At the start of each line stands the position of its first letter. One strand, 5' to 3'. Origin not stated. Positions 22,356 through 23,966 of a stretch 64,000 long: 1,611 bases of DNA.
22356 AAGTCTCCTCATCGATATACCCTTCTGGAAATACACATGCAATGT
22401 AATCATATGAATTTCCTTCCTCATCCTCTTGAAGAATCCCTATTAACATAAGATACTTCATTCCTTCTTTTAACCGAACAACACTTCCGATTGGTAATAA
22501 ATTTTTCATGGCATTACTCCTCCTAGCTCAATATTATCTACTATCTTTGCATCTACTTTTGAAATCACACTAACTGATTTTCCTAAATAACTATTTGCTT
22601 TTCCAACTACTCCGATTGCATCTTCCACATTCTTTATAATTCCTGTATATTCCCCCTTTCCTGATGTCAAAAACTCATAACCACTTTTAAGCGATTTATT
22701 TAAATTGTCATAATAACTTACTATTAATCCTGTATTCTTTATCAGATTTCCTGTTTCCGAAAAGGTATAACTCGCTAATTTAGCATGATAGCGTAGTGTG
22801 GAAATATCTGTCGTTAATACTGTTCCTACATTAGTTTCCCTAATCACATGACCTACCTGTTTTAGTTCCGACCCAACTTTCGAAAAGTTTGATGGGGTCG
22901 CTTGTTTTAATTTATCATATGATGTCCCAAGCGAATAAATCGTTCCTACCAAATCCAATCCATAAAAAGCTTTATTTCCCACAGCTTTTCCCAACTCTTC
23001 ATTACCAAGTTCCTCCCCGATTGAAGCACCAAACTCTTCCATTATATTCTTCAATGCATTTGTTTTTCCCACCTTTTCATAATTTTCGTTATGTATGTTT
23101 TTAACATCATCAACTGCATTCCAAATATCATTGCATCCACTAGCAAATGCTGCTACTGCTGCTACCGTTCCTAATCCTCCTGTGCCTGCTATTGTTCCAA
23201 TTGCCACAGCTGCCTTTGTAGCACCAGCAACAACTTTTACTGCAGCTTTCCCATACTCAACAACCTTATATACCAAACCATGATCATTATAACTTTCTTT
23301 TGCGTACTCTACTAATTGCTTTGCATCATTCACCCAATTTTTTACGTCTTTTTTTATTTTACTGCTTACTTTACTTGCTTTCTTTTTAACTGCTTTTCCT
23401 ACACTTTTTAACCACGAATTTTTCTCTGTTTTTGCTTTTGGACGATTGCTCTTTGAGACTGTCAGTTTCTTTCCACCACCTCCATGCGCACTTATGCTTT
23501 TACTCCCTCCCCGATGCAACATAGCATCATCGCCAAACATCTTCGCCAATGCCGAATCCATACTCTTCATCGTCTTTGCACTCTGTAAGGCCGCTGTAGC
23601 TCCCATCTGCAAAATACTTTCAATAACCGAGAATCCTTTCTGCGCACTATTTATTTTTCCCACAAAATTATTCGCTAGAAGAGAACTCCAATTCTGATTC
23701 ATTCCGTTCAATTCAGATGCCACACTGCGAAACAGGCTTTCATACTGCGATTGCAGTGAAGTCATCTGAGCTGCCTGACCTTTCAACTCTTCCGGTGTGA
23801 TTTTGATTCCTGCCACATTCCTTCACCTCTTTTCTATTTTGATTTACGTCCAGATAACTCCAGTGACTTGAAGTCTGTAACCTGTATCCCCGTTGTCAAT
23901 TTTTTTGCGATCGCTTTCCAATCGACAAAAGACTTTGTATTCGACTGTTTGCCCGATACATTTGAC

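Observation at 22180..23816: Candidate T7SS effector with a glycine-zipper membrane segment and no obvious membrane immunity protein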

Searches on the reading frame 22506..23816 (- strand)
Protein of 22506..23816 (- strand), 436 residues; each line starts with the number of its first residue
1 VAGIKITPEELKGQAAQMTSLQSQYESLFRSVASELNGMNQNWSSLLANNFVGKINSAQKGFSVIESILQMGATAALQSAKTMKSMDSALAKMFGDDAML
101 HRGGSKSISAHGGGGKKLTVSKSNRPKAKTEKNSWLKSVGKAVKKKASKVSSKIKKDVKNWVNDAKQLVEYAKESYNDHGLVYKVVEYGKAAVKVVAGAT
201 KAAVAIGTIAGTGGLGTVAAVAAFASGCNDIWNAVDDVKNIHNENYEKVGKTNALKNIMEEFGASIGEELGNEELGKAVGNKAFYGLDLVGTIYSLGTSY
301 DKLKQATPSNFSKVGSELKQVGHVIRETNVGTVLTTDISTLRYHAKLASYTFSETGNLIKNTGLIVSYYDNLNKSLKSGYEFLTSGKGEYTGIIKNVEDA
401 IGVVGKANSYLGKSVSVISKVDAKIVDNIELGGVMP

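Call 3: search_protein_families(library=pfam, proteins=[window:22506-23816:-], max_evalue=0.1)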
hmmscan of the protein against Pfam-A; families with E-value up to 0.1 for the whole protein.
window:22506-23816:- (436 aa): 4 families
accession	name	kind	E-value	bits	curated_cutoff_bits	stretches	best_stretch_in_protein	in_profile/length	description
PF06013.18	WXG100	-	6.4e-07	30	27.3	1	4-87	2-85/86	Proteins of 100 residues with WXG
PF17836.7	PglD_N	-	0.029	15.4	23.4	1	209-261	4-58/78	PglD N-terminal domain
PF12787.12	EcsC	-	0.074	13.1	30.4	0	137-220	22-115/240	EcsC protein family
PF01601.21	CoV_S2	-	0.084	11.9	40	0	14-95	179-259/521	Coronavirus spike glycoprotein S2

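Call 4: search_protein_families(library=ncbifam, proteins=[window:22506-23816:-], max_evalue=0.1)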
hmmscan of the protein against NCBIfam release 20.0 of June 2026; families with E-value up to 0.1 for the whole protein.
window:22506-23816:- (436 aa): 2 families
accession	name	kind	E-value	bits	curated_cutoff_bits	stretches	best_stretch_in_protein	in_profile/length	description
TIGR03930.1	WXG100_ESAT6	subfamily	4.8e-07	29.9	44.85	1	4-91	2-89/90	WXG100 family type VII secretion target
NF035934.1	ESAT6_2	subfamily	6.3e-05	23.1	100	1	3-87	2-86/96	pore-forming ESAT-6 family protein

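Call 6: search_solved_structures(query=window:22506-23816:-, max_evalue=1, show_alignments=2)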
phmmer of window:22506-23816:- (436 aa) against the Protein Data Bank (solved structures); distinct sequences matched with E-value up to 1: 9.
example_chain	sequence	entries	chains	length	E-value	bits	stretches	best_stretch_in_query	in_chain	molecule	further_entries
12fa_A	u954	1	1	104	0.0095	18.3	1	1-95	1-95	ESAT-6-like protein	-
3o9o_A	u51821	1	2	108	0.012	18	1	1-91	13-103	Uncharacterized protein gbs1074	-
3gvm_A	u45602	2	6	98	0.018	17.4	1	1-91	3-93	Putative uncharacterized protein SAG1039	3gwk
4iyh_A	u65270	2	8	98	0.019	17.3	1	1-91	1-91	Secreted protein EsxB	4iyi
4j41_A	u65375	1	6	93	0.025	16.9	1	1-87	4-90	secreted protein EsxB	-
4j42_A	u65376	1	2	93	0.033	16.5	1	1-87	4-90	secreted protein EsxB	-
4j10_A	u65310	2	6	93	0.041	16.2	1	1-85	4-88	SECRETED PROTEIN ESXB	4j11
4j7k_A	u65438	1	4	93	0.041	16.2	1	1-85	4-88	secreted protein EsxB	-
4j7j_A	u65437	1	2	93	0.22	13.8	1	1-74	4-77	secreted protein EsxB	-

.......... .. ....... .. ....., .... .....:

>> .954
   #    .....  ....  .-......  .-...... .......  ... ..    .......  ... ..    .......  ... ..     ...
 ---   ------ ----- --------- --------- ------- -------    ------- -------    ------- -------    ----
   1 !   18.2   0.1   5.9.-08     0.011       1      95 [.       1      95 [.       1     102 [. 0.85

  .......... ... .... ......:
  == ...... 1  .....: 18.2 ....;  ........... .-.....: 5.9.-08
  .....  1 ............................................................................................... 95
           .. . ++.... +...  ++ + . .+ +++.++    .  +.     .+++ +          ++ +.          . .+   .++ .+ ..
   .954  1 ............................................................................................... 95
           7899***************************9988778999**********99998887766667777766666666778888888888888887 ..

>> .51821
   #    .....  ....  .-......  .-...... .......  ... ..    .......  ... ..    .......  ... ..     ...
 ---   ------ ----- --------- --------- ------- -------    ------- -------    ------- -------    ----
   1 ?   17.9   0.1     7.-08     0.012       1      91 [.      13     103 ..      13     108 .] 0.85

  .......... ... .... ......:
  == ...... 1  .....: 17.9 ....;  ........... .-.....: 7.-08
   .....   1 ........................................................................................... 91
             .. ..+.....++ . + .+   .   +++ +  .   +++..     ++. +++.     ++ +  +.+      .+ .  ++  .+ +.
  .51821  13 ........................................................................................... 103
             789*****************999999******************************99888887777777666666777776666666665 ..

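Call 17: find_homologous_proteins(query=window:22506-23816:-, max_evalue=0.001)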
Query window:22506-23816:- (436 aa): 12 proteins with E <= 0.001 among 8000 candidates.
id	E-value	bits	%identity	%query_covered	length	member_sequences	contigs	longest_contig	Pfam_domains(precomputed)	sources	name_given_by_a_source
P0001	1.8e-273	925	100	100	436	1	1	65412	PF06013.19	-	-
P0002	1.4e-201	688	76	99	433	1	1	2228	PF06013.19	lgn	-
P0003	1.5e-87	312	48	84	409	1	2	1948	-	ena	-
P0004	3.3e-62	229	97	25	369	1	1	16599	PF06013.19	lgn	-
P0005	4.0e-47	179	44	52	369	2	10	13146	-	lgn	-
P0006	3.7e-45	173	37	57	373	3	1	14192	-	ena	-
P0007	5.0e-45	172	45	45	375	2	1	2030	-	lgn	-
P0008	9.0e-44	168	42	50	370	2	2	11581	-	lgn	-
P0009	7.6e-41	159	41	58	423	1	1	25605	-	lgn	-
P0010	1.8e-37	148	86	21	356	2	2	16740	PF06013.19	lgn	-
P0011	1.3e-34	138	35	64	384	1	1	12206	-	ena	-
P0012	1.3e-11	62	45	20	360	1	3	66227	-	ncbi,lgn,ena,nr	ncbi:MAG: hypothetical protein IJ744_11515 [Lachnospiraceae bacterium]|nr:hypothetical protein [Lach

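Call 22: find_encoding_contigs(protein=P0009, flank=8000, max_places=2)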
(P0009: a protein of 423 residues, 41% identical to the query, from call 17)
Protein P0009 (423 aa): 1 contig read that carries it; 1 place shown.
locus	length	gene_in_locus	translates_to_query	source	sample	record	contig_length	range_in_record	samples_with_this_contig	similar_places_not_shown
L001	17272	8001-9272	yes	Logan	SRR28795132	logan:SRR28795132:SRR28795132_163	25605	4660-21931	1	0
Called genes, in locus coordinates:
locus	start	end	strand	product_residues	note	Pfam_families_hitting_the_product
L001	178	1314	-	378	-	PF14659:Phage_int_SAM_3, PF00589:Phage_integrase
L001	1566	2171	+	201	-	PF00440:TetR_N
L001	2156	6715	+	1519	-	PF00498:FHA, PF16697:Yop-YscD_cpl, PF01580:FtsK_SpoIIIE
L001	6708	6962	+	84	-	-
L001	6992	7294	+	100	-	PF06013:WXG100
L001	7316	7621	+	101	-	PF06013:WXG100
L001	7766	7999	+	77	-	-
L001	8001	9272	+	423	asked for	-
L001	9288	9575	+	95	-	PF13780:DUF4176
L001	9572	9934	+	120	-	PF06013:WXG100 (faint)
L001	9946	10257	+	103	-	PF06013:WXG100 (weak)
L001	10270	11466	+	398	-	PF19909:DUF6382, PF13240:Zn_Ribbon_1 (faint), PF16697:Yop-YscD_cpl (weak), PF00498:FHA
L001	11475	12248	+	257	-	PF13672:PP2C_2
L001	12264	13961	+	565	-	PF00069:Pkinase, PF07714:PK_Tyr_Ser-Thr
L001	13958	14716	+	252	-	-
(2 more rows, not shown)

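Call 23: find_encoding_contigs(protein=P0006, flank=8000, max_places=2)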
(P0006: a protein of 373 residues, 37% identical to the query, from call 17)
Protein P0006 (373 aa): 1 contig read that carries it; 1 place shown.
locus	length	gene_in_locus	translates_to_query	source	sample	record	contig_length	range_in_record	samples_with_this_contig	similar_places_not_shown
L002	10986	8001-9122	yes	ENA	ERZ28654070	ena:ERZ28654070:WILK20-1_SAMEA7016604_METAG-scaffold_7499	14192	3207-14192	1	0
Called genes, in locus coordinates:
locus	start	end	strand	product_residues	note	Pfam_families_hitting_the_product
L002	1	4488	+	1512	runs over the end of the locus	PF00498:FHA, PF16697:Yop-YscD_cpl, PF01580:FtsK_SpoIIIE, PF13401:AAA_22 (faint), PF01580:FtsK_SpoIIIE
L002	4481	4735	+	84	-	-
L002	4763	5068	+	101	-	PF06013:WXG100 (weak)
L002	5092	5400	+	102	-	PF06013:WXG100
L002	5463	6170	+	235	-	-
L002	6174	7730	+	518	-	PF26363:Phospholipase-like (weak), PF11187:Mbeg1-like, PF01764:Lipase_3 (faint)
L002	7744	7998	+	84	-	-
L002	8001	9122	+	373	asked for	-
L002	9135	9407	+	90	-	PF13780:DUF4176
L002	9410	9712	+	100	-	-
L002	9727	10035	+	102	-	PF06013:WXG100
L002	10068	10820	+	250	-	PF13672:PP2C_2, PF00481:PP2C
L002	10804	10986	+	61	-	?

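Call 24: find_encoding_contigs(protein=P0005, flank=8000, max_places=3)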
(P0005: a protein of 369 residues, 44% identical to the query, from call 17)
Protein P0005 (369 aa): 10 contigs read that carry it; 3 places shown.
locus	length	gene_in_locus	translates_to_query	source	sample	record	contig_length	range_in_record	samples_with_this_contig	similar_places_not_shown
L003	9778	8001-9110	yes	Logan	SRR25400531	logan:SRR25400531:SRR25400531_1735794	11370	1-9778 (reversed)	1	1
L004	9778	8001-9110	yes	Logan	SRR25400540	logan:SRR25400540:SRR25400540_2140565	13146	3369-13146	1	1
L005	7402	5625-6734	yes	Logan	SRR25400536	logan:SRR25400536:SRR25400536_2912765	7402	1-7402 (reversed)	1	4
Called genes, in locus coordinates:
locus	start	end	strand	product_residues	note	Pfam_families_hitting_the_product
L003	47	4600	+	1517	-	PF00498:FHA, PF16697:Yop-YscD_cpl, PF01580:FtsK_SpoIIIE, PF13555:AAA_29 (faint), PF01580:FtsK_SpoIIIE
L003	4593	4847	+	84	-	PF08817:YukD (weak)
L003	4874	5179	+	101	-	PF00823:PPE (faint), PF06013:WXG100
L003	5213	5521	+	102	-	PF06013:WXG100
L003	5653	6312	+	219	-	-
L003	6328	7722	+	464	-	PF11187:Mbeg1-like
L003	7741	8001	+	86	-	-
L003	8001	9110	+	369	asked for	-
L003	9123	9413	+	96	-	PF13780:DUF4176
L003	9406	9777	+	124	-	?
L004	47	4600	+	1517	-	PF00498:FHA, PF16697:Yop-YscD_cpl, PF01580:FtsK_SpoIIIE, PF13555:AAA_29 (faint), PF01580:FtsK_SpoIIIE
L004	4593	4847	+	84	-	PF08817:YukD (weak)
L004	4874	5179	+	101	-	PF00823:PPE (faint), PF06013:WXG100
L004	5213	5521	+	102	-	PF06013:WXG100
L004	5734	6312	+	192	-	-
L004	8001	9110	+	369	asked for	-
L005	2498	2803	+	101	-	PF00823:PPE (faint), PF06013:WXG100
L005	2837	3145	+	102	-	PF06013:WXG100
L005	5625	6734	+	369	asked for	-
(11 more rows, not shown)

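Call 25: find_encoding_contigs(protein=P0004, flank=9000, max_places=2)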
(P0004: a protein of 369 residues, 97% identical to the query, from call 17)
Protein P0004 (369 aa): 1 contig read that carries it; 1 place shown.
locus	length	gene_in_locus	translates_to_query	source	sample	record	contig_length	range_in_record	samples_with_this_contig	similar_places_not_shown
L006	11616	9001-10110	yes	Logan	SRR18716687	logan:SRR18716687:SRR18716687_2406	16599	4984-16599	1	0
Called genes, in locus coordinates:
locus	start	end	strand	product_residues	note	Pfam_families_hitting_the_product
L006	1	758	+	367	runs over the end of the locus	PF13657:Couple_hipA, PF07804:HipA_C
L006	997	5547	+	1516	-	PF16697:Yop-YscD_cpl (weak), PF00498:FHA, PF13401:AAA_22 (faint), PF01580:FtsK_SpoIIIE, PF01637:ATPase_2 (faint), PF01580:FtsK_SpoIIIE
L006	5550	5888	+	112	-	-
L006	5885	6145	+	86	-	PF08817:YukD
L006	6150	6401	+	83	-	-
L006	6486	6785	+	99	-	PF06013:WXG100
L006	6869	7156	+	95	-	PF06013:WXG100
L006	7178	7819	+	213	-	-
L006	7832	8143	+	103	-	-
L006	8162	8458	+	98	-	PF06013:WXG100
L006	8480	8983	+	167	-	-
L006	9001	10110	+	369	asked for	PF06013:WXG100 (weak)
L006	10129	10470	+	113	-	PF13780:DUF4176 (weak)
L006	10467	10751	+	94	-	PF13780:DUF4176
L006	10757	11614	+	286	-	?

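Call 26: find_encoding_contigs(protein=P0010, flank=9000, max_places=2)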
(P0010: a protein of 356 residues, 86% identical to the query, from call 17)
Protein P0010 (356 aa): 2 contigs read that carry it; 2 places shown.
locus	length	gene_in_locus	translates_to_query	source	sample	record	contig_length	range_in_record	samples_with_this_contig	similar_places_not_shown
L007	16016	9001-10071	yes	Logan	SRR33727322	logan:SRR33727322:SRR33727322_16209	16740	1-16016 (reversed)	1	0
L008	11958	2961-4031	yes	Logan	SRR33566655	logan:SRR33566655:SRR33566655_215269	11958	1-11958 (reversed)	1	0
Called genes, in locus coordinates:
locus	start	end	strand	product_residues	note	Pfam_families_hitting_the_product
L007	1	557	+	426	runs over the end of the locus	?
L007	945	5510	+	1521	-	PF16697:Yop-YscD_cpl (weak), PF00498:FHA, PF01580:FtsK_SpoIIIE, PF01637:ATPase_2 (faint), PF13401:AAA_22 (faint), PF01580:FtsK_SpoIIIE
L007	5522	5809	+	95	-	-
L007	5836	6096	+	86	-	PF08817:YukD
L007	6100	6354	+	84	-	-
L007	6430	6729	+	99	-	PF06013:WXG100, PF00823:PPE (weak)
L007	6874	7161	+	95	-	PF06013:WXG100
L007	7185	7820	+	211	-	-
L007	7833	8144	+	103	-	-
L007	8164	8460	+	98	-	PF06013:WXG100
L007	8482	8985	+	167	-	-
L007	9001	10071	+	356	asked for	PF06013:WXG100 (weak)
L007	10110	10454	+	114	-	PF13780:DUF4176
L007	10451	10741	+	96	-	PF13780:DUF4176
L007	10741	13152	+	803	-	PF00069:Pkinase, PF07714:PK_Tyr_Ser-Thr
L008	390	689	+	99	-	PF06013:WXG100, PF00823:PPE (weak)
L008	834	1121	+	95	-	PF06013:WXG100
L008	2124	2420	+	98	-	PF06013:WXG100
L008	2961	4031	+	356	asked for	PF06013:WXG100 (weak)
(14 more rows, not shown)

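Call 27: find_encoding_contigs(protein=P0012, flank=10000, max_places=2)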
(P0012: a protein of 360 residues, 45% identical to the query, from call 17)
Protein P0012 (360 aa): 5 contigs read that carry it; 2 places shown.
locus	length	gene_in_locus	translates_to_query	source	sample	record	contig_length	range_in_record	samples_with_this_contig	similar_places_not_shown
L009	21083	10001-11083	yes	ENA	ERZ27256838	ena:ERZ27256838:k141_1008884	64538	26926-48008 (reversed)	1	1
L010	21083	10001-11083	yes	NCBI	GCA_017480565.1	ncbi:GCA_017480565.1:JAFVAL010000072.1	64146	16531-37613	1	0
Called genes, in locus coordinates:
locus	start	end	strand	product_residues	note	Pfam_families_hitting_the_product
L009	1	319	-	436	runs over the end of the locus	PF14689:SPOB_a (weak), PF14501:HATPase_c_5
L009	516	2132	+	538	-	PF00691:OmpA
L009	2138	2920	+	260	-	PF00481:PP2C, PF13672:PP2C_2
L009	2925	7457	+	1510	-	PF13555:AAA_29 (faint), PF16697:Yop-YscD_cpl (weak), PF00498:FHA, PF01580:FtsK_SpoIIIE, PF01935:DUF87 (faint), PF05729:NACHT (faint), PF13401:AAA_22 (faint), PF01580:FtsK_SpoIIIE, +2 more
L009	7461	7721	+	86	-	PF08817:YukD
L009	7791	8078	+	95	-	PF06013:WXG100, PF04740:LXG (weak)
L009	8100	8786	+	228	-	-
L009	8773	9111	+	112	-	-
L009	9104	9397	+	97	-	PF06013:WXG100, PF18879:EspA_EspE (faint)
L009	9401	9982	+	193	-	-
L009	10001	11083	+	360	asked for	-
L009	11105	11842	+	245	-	PF13181:TPR_8 (faint), PF13414:TPR_11 (faint)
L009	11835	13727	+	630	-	PF00069:Pkinase, PF07714:PK_Tyr_Ser-Thr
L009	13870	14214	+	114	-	PF05973:Gp49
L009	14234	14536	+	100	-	PF13560:HTH_31, PF13443:HTH_26 (weak), PF13744:HTH_37 (weak), PF12844:HTH_19 (weak), PF01381:HTH_3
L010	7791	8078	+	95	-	PF06013:WXG100, PF04740:LXG (weak)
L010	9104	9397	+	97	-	PF06013:WXG100, PF18879:EspA_EspE (faint)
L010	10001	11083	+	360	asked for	-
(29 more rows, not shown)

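Call 43: predict_structure(alignment_id=A1)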
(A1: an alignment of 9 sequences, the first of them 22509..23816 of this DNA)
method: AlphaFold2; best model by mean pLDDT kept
length: 436 residues; sequences in the alignment: 9
mean_pLDDT: 41.4   pTM: 0.31
mean pLDDT of the five models: 41.4, 38.9, 37.8, 35.8, 34.3
residues with pLDDT >= 90: 0; 70-90: 4; 50-70: 83; < 50: 349
segments of 3 or more residues with pLDDT < 50: 1-162, 164-169, 171-176, 184-186, 188-193, 198-203, 205-220, 295-297, 311-315, 317-351, 354-373, 378-436
pLDDT, mean of each block of 10 residues (from residue 1): 32 37 36 32 30 29 33 36 37 38 31 30 30 37 40 42 45 50 47 45 44 40 52 60 67 62 56 59 54 49 52 45 42 40 42 47 45 47 42 29 27 26 29 26
secondary structure, 60 per line:
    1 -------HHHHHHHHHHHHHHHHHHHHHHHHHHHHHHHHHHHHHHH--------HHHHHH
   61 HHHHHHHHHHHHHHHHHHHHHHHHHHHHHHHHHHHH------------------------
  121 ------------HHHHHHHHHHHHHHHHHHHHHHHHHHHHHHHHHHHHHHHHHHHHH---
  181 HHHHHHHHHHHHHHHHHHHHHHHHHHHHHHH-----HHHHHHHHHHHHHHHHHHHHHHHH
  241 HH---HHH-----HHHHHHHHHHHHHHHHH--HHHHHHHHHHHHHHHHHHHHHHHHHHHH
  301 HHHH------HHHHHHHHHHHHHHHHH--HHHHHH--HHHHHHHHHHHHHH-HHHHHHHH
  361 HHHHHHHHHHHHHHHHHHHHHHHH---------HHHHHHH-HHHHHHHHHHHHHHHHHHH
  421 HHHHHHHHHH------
elements in order: H8-46 H55-96 H133-177 H181-211 H217-242 H254-270 H273-304 H311-327 H330-335 H338-351 H353-384 H394-400 H402-430

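Call 50: search_protein_families(library=pfam, proteins=[P0005], max_evalue=0.01)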
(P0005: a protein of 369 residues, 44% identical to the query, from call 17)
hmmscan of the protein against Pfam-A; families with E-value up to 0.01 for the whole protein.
P0005 (369 aa): 0 families

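Call 56: predict_structure(alignment_id=A3)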
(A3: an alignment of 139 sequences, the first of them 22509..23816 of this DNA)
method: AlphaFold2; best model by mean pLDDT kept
length: 436 residues; sequences in the alignment: 139
mean_pLDDT: 69.5   pTM: 0.39
mean pLDDT of the five models: 69.5, 68.3, 64.5, 64.0, 61.8
residues with pLDDT >= 90: 48; 70-90: 218; 50-70: 72; < 50: 98
segments of 3 or more residues with pLDDT < 50: 110-119, 121-152, 214-216, 391-436
pLDDT, mean of each block of 10 residues (from residue 1): 79 94 93 88 87 85 89 91 92 77 52 43 39 41 44 53 62 78 72 63 62 58 72 80 88 78 80 84 74 72 81 81 76 76 78 80 72 72 62 43 39 37 42 36
secondary structure, 60 per line:
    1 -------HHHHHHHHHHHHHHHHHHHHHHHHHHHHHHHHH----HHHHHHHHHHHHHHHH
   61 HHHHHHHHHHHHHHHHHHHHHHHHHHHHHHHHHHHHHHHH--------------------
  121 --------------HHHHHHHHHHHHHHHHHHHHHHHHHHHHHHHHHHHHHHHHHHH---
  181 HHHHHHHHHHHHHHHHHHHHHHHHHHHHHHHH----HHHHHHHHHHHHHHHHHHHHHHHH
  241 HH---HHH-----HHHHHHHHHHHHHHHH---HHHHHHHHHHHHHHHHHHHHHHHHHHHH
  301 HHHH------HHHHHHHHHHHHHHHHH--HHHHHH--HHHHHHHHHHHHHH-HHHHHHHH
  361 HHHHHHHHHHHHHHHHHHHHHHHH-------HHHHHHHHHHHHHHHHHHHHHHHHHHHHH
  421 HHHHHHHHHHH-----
elements in order: H8-40 H45-100 H135-177 H181-212 H217-242 H254-269 H273-304 H311-327 H330-335 H338-351 H353-384 H392-431
